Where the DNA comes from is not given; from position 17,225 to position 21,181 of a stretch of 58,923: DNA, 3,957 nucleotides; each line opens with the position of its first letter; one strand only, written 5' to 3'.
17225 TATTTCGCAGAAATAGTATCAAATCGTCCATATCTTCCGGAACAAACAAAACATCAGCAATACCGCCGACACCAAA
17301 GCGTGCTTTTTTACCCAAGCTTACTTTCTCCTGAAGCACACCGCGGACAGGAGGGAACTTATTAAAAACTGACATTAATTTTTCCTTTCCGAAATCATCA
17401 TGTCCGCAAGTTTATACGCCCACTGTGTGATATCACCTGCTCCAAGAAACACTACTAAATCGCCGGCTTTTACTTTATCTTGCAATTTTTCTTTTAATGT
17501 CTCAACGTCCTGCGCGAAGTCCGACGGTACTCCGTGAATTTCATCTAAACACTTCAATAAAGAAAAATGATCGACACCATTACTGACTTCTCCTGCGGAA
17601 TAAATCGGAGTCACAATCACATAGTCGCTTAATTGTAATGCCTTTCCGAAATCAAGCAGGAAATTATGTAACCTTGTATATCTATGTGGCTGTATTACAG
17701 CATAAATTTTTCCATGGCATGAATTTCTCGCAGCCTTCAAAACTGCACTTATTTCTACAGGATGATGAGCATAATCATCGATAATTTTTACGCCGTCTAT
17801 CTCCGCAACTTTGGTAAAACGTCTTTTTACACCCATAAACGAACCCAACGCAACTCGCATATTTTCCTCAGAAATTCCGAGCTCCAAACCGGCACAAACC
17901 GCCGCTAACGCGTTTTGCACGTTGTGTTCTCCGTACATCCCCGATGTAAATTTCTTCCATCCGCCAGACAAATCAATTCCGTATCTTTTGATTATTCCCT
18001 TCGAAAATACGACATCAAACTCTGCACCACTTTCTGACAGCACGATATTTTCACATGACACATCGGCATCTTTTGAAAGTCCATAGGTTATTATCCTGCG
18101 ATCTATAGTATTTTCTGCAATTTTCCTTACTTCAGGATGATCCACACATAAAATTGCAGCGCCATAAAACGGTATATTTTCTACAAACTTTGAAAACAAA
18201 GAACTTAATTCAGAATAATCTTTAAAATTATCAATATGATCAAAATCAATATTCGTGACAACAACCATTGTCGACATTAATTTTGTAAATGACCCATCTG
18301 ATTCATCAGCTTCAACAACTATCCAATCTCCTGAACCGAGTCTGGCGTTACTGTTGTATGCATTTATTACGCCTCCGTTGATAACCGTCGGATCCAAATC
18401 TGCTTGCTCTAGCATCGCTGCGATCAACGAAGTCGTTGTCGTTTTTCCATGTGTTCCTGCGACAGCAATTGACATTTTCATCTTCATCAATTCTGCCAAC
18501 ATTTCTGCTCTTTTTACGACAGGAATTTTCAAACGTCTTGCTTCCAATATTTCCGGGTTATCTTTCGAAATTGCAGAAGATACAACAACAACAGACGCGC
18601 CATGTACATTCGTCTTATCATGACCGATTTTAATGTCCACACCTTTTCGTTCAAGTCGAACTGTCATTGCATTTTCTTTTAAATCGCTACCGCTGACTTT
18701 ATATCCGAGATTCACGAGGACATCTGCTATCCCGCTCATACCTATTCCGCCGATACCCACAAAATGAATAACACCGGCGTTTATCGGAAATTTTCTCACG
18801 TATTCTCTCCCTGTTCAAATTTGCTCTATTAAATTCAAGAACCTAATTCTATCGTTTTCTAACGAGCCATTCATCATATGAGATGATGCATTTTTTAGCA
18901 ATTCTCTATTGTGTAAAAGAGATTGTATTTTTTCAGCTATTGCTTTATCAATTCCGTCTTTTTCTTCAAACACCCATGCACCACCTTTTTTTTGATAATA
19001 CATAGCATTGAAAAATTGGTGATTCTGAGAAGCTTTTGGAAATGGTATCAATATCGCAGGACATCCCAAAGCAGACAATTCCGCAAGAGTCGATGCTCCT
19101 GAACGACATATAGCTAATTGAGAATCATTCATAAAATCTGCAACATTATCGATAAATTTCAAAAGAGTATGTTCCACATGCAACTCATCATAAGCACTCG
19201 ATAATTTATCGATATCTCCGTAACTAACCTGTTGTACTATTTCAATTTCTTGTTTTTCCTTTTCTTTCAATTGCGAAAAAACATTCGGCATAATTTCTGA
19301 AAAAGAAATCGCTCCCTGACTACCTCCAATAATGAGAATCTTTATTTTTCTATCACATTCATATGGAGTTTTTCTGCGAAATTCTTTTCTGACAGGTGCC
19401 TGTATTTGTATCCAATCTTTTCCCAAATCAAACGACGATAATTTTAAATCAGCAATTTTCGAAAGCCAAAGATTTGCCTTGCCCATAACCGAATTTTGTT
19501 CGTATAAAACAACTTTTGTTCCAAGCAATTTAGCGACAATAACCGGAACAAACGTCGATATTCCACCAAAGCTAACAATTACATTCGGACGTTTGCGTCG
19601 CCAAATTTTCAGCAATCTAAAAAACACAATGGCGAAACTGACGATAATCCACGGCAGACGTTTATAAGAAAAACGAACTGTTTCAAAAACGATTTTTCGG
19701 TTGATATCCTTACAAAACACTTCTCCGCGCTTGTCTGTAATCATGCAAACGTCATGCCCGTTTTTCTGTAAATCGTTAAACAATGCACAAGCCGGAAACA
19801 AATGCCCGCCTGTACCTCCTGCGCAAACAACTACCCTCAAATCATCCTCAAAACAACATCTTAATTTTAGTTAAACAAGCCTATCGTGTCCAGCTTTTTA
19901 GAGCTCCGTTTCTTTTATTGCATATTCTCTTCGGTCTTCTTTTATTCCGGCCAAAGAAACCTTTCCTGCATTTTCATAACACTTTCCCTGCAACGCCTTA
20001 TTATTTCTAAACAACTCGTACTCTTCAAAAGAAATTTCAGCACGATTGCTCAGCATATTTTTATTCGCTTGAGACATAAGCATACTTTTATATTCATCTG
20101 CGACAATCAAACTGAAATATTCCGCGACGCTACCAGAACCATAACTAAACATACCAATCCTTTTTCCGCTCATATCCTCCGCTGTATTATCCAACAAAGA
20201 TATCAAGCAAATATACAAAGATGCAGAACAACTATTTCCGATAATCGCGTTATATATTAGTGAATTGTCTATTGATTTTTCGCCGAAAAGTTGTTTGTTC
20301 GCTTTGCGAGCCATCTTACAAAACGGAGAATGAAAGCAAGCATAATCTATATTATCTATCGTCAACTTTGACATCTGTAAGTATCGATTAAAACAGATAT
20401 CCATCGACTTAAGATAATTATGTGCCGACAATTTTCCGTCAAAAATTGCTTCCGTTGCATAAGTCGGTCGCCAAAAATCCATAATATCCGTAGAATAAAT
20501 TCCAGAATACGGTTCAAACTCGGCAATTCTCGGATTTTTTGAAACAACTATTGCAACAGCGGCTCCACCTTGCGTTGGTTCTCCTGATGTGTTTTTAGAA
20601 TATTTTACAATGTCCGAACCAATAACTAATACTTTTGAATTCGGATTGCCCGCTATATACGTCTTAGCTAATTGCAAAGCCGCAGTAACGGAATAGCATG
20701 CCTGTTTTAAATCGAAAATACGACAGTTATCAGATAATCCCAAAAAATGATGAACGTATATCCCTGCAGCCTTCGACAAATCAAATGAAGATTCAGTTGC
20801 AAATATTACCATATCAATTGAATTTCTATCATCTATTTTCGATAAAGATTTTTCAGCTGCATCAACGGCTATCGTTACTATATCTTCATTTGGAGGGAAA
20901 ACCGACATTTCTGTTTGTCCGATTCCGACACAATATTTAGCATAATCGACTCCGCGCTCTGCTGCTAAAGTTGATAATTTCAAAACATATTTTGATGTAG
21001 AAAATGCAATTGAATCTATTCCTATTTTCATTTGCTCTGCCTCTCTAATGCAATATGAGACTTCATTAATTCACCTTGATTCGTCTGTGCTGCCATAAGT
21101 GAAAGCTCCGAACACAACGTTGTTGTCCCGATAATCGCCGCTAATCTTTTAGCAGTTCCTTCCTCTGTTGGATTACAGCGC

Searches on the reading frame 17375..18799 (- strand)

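Call 26: search_protein_families(library=pfam, proteins=[window:17375-18799:-], max_evalue=0.00001)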
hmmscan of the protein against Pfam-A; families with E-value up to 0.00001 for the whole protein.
window:17375-18799:- (474 aa): 3 families
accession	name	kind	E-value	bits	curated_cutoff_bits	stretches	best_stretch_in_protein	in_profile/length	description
PF01225.30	Mur_ligase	-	1.4e-31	109.2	21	1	11-107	2-93/95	Mur ligase family, catalytic domain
PF08245.18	Mur_ligase_M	-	1.4e-25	90.9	24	1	113-303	1-199/200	Mur ligase middle domain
PF02875.26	Mur_ligase_C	-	2.5e-17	64.3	28.4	1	326-455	1-127/127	Mur ligase, glutamate ligase domain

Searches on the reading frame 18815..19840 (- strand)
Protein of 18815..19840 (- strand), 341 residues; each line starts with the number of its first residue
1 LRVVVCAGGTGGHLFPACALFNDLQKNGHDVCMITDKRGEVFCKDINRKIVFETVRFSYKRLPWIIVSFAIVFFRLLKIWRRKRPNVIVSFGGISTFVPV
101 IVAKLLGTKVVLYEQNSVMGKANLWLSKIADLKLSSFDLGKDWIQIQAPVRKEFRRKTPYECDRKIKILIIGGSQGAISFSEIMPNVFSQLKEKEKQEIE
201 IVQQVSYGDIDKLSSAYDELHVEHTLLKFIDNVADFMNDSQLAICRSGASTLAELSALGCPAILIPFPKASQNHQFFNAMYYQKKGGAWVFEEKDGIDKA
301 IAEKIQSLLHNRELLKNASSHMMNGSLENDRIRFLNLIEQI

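Call 26: search_protein_families(library=pfam, proteins=[window:18815-19840:-], max_evalue=0.00001)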
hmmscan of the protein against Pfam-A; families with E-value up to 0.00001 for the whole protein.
window:18815-19840:- (341 aa): 2 families
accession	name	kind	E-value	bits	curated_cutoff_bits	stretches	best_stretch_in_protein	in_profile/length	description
PF04101.22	Glyco_tran_28_C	-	6.6e-34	117.8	22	1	168-321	2-153/166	Glycosyltransferase family 28 C-terminal domain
PF03033.26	Glyco_transf_28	-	3e-24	86.1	26.2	1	3-131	1-135/139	Glycosyltransferase family 28 N-terminal domain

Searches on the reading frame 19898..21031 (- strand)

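Call 26: search_protein_families(library=pfam, proteins=[window:19898-21031:-], max_evalue=0.00001)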
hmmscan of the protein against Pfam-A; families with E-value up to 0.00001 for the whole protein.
window:19898-21031:- (377 aa): 4 families
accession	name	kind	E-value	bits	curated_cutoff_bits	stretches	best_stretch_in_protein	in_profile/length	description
PF08540.16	HMG_CoA_synt_C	-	3.7e-27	96.1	25.1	2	245-339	136-235/280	Hydroxymethylglutaryl-coenzyme A synthase C terminal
PF01154.23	HMG_CoA_synt_N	-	1.4e-13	51.6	25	1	3-165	5-171/174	Hydroxymethylglutaryl-coenzyme A synthase N terminal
PF08545.16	ACP_syn_III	-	6.4e-08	32.8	24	1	106-166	1-64/80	3-Oxoacyl-[acyl-carrier-protein (ACP)] synthase III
PF00195.25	Chal_sti_synt_N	-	2.3e-07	30.9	27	1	48-142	96-191/225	Chalcone and stilbene synthases, N-terminal domain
